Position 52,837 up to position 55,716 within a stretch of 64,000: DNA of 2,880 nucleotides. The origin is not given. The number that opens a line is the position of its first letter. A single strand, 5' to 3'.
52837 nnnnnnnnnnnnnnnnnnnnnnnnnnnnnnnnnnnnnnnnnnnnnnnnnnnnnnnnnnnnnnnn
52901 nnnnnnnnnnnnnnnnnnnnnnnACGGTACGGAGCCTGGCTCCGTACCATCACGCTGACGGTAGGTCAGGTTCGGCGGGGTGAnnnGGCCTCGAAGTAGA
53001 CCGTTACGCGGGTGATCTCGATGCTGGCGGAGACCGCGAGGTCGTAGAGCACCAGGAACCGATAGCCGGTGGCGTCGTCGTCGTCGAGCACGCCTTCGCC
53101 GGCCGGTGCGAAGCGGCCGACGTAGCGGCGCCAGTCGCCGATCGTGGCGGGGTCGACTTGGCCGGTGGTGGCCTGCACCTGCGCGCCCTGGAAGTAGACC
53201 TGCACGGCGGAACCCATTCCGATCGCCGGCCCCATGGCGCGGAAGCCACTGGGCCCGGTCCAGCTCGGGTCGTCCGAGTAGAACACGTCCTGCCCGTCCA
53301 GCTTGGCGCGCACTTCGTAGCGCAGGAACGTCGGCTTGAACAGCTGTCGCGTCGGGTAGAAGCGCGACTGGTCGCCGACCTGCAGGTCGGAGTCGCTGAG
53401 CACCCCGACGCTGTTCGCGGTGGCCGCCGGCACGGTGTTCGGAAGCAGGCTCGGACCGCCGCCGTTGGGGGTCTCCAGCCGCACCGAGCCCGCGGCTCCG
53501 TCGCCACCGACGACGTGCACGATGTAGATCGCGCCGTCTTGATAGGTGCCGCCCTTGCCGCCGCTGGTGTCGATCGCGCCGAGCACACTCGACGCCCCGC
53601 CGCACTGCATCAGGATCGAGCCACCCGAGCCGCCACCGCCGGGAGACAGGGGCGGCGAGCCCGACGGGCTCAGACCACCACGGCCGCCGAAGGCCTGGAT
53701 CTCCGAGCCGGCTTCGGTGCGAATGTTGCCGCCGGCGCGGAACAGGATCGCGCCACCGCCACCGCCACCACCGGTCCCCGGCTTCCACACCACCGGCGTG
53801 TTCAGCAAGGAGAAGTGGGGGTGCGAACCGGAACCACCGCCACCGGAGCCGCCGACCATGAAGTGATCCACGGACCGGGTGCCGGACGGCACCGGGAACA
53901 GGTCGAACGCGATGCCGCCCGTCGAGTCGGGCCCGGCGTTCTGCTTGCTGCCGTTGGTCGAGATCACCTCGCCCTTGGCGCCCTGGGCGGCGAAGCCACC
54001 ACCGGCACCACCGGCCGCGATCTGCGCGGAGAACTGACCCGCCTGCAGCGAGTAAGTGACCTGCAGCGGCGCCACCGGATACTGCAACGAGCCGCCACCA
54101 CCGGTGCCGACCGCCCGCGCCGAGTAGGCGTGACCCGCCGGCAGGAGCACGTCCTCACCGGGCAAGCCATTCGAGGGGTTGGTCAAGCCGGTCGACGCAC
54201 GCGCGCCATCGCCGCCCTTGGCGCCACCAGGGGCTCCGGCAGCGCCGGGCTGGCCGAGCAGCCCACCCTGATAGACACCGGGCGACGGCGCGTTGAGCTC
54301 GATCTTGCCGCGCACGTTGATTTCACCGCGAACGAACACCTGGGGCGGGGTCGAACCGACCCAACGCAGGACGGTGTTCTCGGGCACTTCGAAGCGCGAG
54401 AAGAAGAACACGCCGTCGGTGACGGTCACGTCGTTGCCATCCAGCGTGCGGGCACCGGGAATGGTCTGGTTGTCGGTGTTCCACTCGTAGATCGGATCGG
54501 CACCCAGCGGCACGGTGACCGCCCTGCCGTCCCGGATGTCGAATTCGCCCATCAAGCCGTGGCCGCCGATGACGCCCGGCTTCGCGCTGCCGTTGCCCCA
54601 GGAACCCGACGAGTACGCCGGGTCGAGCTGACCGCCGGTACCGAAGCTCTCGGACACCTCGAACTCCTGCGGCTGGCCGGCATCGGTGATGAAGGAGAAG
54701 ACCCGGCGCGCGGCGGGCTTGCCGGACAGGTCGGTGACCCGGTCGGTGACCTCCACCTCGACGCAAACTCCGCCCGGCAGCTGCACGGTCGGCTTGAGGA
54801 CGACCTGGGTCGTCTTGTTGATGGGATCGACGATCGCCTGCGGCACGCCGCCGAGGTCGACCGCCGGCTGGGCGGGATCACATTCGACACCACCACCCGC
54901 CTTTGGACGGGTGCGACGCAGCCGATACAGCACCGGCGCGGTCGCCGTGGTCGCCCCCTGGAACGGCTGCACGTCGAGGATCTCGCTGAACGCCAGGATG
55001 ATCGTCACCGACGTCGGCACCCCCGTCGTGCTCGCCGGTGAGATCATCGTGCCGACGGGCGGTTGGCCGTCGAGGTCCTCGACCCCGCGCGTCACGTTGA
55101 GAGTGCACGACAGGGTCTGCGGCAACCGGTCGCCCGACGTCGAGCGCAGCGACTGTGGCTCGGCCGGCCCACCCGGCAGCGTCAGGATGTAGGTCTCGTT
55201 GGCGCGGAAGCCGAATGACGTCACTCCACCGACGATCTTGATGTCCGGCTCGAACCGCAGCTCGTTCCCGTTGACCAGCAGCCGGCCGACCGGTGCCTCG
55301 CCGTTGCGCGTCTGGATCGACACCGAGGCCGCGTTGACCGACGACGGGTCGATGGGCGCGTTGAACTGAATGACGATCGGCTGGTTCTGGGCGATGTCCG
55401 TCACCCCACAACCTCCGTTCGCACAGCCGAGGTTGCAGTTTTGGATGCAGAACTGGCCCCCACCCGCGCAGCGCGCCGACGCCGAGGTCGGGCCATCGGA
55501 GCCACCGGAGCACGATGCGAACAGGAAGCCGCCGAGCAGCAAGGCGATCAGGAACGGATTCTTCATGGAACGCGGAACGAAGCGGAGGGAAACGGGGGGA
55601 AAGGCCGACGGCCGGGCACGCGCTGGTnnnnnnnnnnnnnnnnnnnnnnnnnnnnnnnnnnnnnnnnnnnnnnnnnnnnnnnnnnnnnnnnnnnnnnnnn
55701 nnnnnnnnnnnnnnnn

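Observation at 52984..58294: Tandem pair of paralogous ~870-aa Gly-rich lipoproteins with a Cys-cluster, Ig-like domain and conserved C-terminal domain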

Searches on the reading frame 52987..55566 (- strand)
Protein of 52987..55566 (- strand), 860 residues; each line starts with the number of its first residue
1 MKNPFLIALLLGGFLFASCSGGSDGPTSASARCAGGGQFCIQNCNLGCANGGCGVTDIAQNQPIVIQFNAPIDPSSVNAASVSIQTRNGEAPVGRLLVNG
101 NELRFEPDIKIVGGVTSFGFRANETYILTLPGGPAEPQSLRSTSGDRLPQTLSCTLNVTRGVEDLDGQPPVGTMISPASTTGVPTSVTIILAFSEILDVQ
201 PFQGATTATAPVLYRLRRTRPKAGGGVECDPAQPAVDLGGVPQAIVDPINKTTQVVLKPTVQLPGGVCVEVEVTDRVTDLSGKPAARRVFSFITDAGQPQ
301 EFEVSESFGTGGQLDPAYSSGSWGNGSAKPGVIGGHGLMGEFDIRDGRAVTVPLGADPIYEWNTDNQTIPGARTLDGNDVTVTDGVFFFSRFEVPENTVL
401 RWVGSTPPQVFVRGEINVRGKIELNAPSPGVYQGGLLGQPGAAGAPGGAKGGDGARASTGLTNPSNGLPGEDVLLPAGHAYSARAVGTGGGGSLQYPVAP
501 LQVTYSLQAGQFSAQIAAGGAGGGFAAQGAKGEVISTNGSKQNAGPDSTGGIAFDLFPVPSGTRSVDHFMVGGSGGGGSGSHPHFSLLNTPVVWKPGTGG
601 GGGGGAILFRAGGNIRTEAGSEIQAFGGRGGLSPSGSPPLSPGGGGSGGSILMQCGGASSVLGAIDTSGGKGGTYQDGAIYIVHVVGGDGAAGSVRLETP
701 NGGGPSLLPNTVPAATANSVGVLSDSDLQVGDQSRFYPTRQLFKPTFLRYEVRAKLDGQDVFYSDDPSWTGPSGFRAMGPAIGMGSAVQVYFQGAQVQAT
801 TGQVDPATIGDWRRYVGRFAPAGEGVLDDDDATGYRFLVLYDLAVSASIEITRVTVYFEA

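Call 4: search_protein_families(library=pfam, proteins=[window:52987-55566:-], max_evalue=1)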
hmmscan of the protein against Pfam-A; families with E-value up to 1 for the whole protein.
window:52987-55566:- (860 aa): 1 family
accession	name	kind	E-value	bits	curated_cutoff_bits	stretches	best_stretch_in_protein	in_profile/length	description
PF13205.12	Big_5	-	8.3e-13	49.4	23.6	2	55-133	16-86/105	Bacterial Ig-like domain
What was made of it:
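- Closest known: Big_5. Same: Pfam PF13205 above threshold in both proteins (call 4).
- Checked: Ig-like domain: Pfam Big_5 PF13205 scores above its gathering threshold, with two stretches in each protein (call 4).
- Big_5 above the Pfam threshold: call 4.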

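Call 5: search_protein_families(library=ncbifam, proteins=[window:52987-55566:-], max_evalue=1)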
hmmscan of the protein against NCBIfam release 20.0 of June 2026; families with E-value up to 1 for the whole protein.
window:52987-55566:- (860 aa): 0 families

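Call 9: find_homologous_proteins(query=window:52987-55566:-)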
Query window:52987-55566:- (860 aa): 92 proteins with E <= 0.001 among 8000 candidates.
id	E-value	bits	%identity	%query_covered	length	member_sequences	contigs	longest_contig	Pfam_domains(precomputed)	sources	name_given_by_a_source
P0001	0.0e+0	1918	100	100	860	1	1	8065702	PF13205.13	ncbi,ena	-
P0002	1.6e-280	951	57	96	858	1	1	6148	PF13205.13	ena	-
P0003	2.4e-253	861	52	96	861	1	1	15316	PF13205.13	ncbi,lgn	-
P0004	5.0e-248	844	50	96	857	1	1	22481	PF13205.13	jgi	-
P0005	5.2e-247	840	50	100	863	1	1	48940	PF13205.13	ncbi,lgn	ncbi:MAG: Ig-like domain-containing protein [Planctomycetota bacterium]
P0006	3.3e-223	762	47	99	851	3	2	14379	PF13205.13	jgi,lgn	jgi:hypothetical protein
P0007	6.2e-222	757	47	96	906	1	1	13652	PF13205.13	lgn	-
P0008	4.1e-218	745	46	97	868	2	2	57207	PF13205.13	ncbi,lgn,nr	ncbi:MAG: hypothetical protein IT458_03710 [Planctomycetes bacterium]|nr:hypothetical protein [Planc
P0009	4.5e-217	741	45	96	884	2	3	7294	PF13205.13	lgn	-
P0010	4.4e-215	735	46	96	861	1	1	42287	PF13205.13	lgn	-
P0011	1.6e-214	733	44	100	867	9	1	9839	PF13205.13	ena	-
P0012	2.0e-214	733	44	100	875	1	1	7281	PF13205.13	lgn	-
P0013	4.3e-213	728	45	99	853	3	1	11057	PF13205.13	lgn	-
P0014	1.9e-210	719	46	99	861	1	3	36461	PF13205.13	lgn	-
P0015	1.1e-209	717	46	97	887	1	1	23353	PF13205.13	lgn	-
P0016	1.2e-207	710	43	100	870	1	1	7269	PF13205.13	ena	-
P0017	1.2e-206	707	46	96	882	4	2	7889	PF13205.13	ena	-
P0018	3.0e-203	696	44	100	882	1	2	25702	PF13205.13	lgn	-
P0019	5.1e-203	695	42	98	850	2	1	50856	PF13205.13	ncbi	-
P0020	6.2e-203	695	44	100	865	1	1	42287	PF13205.13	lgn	-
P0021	1.6e-201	690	42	100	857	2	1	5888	PF13205.13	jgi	jgi:hypothetical protein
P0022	1.3e-199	684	43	99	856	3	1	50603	PF13205.13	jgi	jgi:hypothetical protein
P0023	1.5e-195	670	44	98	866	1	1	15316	PF13205.13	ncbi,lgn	-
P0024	1.1e-187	644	42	96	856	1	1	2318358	PF13205.13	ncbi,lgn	ncbi:MAG: Ig-like domain-containing protein [Planctomycetota bacterium]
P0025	7.9e-186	638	41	98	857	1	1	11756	PF13205.13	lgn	-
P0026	3.3e-181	623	41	99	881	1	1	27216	PF13205.13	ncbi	-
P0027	1.3e-179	617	41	98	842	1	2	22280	PF13205.13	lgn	-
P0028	3.2e-179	616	41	100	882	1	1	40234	PF13205.13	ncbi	-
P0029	6.3e-179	615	41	96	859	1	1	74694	PF13205.13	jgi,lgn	-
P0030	1.5e-177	611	41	98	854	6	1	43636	PF13205.13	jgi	jgi:hypothetical protein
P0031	2.4e-177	610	41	98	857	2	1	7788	PF13205.13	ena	-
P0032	4.4e-167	576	40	96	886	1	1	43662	PF13205.13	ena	-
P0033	1.1e-165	571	40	99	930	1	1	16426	PF13205.13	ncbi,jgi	-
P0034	1.6e-164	568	40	99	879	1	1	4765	PF13205.13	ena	-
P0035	1.6e-164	567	40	98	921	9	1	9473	PF13205.13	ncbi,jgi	ncbi:MAG: Ig-like domain-containing domain [Planctomycetota bacterium]|jgi:hypothetical protein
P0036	6.0e-163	562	39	95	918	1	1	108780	PF13205.13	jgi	-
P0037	2.4e-162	560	38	100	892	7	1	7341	PF13205.13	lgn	-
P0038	5.2e-161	556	40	100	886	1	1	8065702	PF13205.13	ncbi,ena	-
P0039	4.2e-157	543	40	97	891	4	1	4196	PF13205.13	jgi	jgi:hypothetical protein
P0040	2.7e-155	537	38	96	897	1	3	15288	PF13205.13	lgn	-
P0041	1.0e-154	535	40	97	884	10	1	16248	PF13205.13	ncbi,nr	ncbi:MAG: Ig-like domain-containing protein [Planctomycetota bacterium]|nr:Ig-like domain-containing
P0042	3.4e-153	530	38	100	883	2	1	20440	PF13205.13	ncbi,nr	ncbi:MAG: hypothetical protein HZB39_14625 [Planctomycetes bacterium]|nr:hypothetical protein [Planc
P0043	6.7e-153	529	38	97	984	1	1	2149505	PF13205.13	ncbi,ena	-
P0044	9.3e-153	529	39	95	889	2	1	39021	PF13205.13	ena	-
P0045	1.6e-152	528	38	98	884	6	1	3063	PF13205.13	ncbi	ncbi:MAG: Ig-like domain-containing protein [Planctomycetota bacterium]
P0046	2.1e-152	527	39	99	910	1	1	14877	PF13205.13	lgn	-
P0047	2.5e-152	527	39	100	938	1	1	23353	PF13205.13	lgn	-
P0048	3.5e-150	520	37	99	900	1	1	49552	PF13205.13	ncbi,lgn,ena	-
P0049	1.2e-148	515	37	98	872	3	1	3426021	PF13205.13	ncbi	ncbi:MAG: Ig-like domain-containing protein [Planctomycetota bacterium]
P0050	1.7e-148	514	39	96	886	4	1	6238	PF13205.13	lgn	-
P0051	1.2e-144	502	40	57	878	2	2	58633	PF13205.13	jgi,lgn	jgi:hypothetical protein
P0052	1.2e-143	498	38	96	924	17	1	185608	PF13205.13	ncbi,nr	ncbi:MAG: Ig-like domain-containing protein [Planctomycetota bacterium]|nr:Ig-like domain-containing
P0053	1.6e-143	498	37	98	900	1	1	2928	PF13205.13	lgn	-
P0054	3.7e-143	497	37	99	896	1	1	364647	PF13205.13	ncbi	-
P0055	7.0e-143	496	35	98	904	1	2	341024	PF13205.13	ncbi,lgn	-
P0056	1.1e-140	489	35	99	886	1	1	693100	PF13205.13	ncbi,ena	-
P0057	5.4e-140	486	37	100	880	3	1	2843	PF13205.13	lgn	-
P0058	5.5e-140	486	37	95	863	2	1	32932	PF13205.13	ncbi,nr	ncbi:MAG TPA: Ig-like domain-containing protein [Planctomycetota bacterium]|nr:Ig-like domain-contai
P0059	1.4e-139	485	37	95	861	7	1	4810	PF13205.13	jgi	jgi:hypothetical protein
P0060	1.7e-139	485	36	98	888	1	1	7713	PF13205.13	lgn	-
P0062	4.9e-138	480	39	57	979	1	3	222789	PF13205.13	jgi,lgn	jgi:hypothetical protein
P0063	8.0e-136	473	37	96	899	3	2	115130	PF13205.13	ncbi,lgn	-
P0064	7.3e-135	469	36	100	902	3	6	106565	PF13205.13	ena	-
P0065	1.4e-132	462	36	100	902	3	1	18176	PF13205.13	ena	-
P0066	2.7e-132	461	36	66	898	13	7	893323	PF13205.13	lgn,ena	-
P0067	5.4e-132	460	36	100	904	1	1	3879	PF13205.13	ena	-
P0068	1.3e-130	455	37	95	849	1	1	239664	PF13205.13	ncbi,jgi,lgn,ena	-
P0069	1.7e-130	455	36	100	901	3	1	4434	PF13205.13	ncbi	-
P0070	2.9e-130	454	35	96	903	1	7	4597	PF13205.13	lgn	-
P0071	8.7e-130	453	44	65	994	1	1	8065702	PF24681.2,PF13415.13,PF24981.2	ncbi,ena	-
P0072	1.0e-129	452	43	50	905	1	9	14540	PF13205.13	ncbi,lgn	-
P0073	4.5e-129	450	37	95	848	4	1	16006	PF13205.13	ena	-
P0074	2.3e-127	445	37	95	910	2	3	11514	PF13205.13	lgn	-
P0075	2.6e-127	444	36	96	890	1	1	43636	PF13205.13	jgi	jgi:hypothetical protein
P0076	9.7e-127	442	36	96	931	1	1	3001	PF13205.13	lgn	-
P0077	2.1e-126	441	39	58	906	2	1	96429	PF13205.13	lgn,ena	-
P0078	5.0e-124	434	37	100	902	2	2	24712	PF13205.13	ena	-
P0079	1.1e-123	432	35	98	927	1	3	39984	PF13205.13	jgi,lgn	jgi:hypothetical protein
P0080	2.5e-123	431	35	98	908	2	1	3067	PF13205.13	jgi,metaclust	metaclust:\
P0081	4.4e-123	430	34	96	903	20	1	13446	PF13205.13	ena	-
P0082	7.6e-119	416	34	99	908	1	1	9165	PF13205.13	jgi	jgi:hypothetical protein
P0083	2.3e-113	398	35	96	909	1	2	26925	PF13205.13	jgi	jgi:hypothetical protein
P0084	2.1e-78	283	39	65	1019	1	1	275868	PF13418.13,PF24681.2,PF13415.13,PF24981.2,PF01344.32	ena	-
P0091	6.2e-12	63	26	48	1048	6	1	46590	PF13205.13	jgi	-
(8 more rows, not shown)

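Call 10: search_solved_structures(query=window:52987-55566:-, max_evalue=1)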
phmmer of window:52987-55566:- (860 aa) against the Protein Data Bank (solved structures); distinct sequences matched with E-value up to 1: 0.

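Call 12: find_encoding_contigs(protein=P0001, flank=10000, max_places=3)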
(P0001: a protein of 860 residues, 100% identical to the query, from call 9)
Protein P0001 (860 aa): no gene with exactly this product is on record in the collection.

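Call 13: find_encoding_contigs(protein=P0010, flank=10000, max_places=3)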
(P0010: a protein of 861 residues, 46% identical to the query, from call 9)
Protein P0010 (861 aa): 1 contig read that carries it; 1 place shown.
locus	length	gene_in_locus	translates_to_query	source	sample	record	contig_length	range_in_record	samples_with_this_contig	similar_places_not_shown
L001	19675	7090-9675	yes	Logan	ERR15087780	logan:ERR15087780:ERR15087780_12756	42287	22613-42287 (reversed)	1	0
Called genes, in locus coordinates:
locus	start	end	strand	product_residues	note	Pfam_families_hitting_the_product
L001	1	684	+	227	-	?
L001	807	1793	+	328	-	PF13641:Glyco_tranf_2_3, PF00535:Glycos_transf_2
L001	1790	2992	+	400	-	PF13439:Glyco_transf_4, PF13579:Glyco_trans_4_4, PF00534:Glycos_transf_1 (weak), PF13692:Glyco_trans_1_4, PF13524:Glyco_trans_1_2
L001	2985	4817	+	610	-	PF13424:TPR_12 (faint), PF13428:TPR_14 (faint), PF14559:TPR_19 (weak)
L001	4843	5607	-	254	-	PF01026:TatD_DNase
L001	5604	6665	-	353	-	PF13646:HEAT_2 (faint)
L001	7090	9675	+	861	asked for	PF13205:Big_5 (faint)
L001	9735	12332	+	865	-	PF13205:Big_5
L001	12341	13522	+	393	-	PF01979:Amidohydro_1, PF07969:Amidohydro_3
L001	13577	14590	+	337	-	PF01368:DHH, PF02272:DHHA1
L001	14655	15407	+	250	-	PF00149:Metallophos, PF12850:Metallophos_2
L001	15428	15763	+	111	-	PF03091:CutA1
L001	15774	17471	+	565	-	-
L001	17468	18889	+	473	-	-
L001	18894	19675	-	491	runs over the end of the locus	PF13541:ChlI, PF01078:Mg_chelatase, PF07728:AAA_5 (faint), PF13335:Mg_chelatase_C, PF17863:AAA_lid_2 (weak)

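Call 14: find_encoding_contigs(protein=P0030, flank=10000, max_places=3)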
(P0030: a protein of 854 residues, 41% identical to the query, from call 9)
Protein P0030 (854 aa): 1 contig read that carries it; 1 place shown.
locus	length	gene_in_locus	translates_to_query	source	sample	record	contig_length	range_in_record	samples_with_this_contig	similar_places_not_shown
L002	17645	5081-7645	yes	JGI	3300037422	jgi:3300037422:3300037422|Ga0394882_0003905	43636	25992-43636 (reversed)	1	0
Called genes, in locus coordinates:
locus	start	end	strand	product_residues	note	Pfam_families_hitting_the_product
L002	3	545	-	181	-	?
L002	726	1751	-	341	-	PF13646:HEAT_2 (faint)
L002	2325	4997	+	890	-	PF13205:Big_5 (faint)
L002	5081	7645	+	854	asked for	PF13205:Big_5 (weak)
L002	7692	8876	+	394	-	PF01979:Amidohydro_1, PF07969:Amidohydro_3 (weak)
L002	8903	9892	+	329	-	PF01368:DHH, PF02272:DHHA1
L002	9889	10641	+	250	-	PF00149:Metallophos, PF12850:Metallophos_2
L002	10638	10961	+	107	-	PF03091:CutA1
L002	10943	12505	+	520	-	PF00939:Na_sulph_symp, PF03600:CitMHS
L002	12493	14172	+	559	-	PF02366:PMT (weak)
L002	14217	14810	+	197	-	-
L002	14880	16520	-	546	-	PF13229:Beta_helix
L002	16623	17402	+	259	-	PF02585:PIG-L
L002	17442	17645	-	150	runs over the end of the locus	PF16542:PNKP_ligase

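Call 24: predict_structure(alignment_id=A1)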
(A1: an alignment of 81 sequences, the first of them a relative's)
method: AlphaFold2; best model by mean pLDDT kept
length: 860 residues; sequences in the alignment: 81
mean_pLDDT: 92.6   pTM: 0.79
mean pLDDT of the five models: 92.6, 92.6, 91.6, 91.3, 91.3
residues with pLDDT >= 90: 727; 70-90: 102; 50-70: 7; < 50: 24
segments of 3 or more residues with pLDDT < 50: 1-6, 12-29
pLDDT, mean of each block of 10 residues (from residue 1): 45 43 40 80 89 91 95 94 95 95 93 82 95 92 93 95 91 97 96 95 92 96 94 91 93 95 92 96 96 91 97 97 98 97 98 96 98 95 98 98 98 99 96 92 98 92 89 96 97 93 90 96 98 92 95 97 95 98 94 95 98 98 98 85 98 98 98 91 94 98 97 97 97 97 94 96 93 82 90 94 94 95 94 97 97 96
secondary structure, 60 per line:
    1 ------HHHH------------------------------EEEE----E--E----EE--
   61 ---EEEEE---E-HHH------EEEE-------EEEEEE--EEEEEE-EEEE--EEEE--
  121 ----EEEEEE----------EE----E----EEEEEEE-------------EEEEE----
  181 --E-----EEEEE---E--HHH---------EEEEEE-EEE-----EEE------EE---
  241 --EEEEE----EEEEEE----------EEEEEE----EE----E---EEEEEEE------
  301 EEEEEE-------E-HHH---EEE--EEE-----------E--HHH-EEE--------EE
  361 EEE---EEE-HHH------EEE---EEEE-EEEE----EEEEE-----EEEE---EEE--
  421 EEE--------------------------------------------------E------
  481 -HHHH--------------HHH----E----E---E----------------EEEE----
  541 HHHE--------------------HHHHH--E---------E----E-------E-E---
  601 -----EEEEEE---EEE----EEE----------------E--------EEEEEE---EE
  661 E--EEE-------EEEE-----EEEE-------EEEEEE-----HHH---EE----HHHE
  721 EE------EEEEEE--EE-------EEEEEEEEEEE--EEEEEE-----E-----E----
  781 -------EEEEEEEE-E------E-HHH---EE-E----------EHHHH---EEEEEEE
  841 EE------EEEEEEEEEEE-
elements in order (helices of 4 or more, strands of 3 or more residues): H7-10 E41-44 E64-68 E83-86 E94-99 E102-107 E109-112 E115-118 E125-130 E152-158 E172-176 E189-193 E212-217 E219-221 E227-229 E243-247 E252-257 E268-273 E288-294 E301-306 E322-324 E327-329 E348-350 E359-363 E367-369 E380-382 E386-389 E391-394 E399-403 E409-412 E416-418 E421-423 H482-485 E533-536 H565-569 E606-611 E615-617 E622-624 E650-655 E659-661 E664-666 E674-677 E683-686 E694-699 E720-722 E729-734 E746-756 E759-764 E788-795 H827-830 E834-842 E849-859
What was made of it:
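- Checked: The model also shows two Ig-like domains (call 24).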

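Call 34: find_related_loci(query=A1, collection=genome_contigs, flank=6000)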
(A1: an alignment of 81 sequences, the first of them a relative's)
Query A1 (860 aa) in genome_contigs; peptide patterns used: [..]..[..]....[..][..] (x = any residue, [..] = any of these).
600 stretches matched a pattern (row limit reached: there are more); 9 encode a relative of the query (tblastn E <= 1e-3); 9 distinct loci.
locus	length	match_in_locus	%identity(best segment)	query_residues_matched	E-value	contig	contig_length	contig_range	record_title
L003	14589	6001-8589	39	18-859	2e-137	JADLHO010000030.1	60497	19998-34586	MAG: Planctomycetota bacterium isolate SJ480 c_000000101404, whole genome shotgun sequence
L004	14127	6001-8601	36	30-856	1e-122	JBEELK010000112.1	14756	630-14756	MAG: Planctomycetota bacterium isolate columbiariver1_2019_sw_WHONDRS-S19S_0075_B_bin.68 scaffold_1909725, whole genome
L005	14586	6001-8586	36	32-857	7e-121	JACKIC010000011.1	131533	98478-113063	MAG: Planctomycetota bacterium isolate HK-STAS-PLAN-34 HK-STAS-PLAN-34_11, whole genome shotgun sequence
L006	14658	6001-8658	36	5-859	2e-106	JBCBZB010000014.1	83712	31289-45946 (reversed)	MAG: Planctomycetota bacterium isolate P01_A01_bin.104 k141_1342495_length_83712_cov_14.7717, whole genome shotgun seque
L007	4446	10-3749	36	1-857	7e-106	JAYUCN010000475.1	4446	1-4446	MAG: Planctomycetota bacterium isolate GFS_6982 GFS_6982_474, whole genome shotgun sequence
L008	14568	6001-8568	39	16-851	5e-128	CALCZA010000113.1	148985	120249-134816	MAG TPA_asm: uncultured bacterium isolate ERR2206771_bin.52_CONCOCT_v1.1_MAG genome assembly, contig: ERZ888641.17, whol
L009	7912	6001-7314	39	5-440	2e-89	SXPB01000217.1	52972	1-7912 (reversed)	MAG: Planctomycetia bacterium isolate F1-120-MAGs241 F1-120__c588970, whole genome shotgun sequence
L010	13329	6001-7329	24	38-429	9e-14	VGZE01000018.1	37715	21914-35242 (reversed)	MAG: Planctomycetota bacterium isolate M_DeepCast_65m_m2_181 M_DeepCast_65m_m2_181_Ga0194120_10001816, whole genome shot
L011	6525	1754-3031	25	15-425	9e-12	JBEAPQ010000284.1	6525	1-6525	MAG: Planctomycetota bacterium isolate muddycreek_2019_sw_WHONDRS-S19S_0082_B_bin.127 scaffold_90771, whole genome shotg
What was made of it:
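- Tried and rejected: The genome_contigs scan was swamped by the low-complexity Gly pattern and returned only 9 loci (call 34).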
